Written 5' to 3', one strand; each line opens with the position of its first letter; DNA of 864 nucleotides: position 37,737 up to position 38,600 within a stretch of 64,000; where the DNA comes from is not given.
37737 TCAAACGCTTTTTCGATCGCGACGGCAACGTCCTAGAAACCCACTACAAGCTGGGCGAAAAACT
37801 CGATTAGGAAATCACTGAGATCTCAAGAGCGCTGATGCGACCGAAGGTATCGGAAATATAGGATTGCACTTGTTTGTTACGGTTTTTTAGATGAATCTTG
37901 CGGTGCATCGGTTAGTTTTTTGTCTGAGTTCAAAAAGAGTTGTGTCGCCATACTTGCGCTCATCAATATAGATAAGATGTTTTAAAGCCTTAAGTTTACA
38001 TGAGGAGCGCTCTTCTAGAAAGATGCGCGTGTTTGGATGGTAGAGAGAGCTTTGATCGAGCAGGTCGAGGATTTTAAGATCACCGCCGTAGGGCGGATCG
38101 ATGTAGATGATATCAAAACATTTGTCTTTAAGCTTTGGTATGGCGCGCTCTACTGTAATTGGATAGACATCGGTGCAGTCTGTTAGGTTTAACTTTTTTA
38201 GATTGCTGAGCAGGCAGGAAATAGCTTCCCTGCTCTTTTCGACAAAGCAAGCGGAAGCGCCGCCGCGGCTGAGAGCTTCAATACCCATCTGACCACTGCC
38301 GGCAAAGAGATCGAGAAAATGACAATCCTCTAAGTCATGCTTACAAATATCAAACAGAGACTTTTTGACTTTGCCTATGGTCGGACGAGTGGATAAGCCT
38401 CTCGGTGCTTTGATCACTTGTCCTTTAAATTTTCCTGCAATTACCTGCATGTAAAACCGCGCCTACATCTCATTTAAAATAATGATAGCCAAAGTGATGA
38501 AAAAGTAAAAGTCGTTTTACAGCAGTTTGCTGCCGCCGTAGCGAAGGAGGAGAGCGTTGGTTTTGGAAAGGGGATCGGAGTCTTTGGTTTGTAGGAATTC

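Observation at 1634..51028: Dispersed palindrome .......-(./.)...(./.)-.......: at least 7 copies in 64 kb, oriented with transcription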

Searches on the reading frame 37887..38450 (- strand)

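Call 8: search_protein_families(library=pfam, proteins=[window:37887-38450:-])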
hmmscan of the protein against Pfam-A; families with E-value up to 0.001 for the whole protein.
window:37887-38450:- (187 aa): 2 families
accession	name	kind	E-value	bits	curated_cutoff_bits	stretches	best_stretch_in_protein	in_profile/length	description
PF03602.21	Cons_hypoth95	-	1.1e-46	159.2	24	1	1-172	1-178/182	Conserved hypothetical protein 95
PF05175.20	MTS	-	0.00024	21.2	23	1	43-124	33-111/170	Methyltransferase small domain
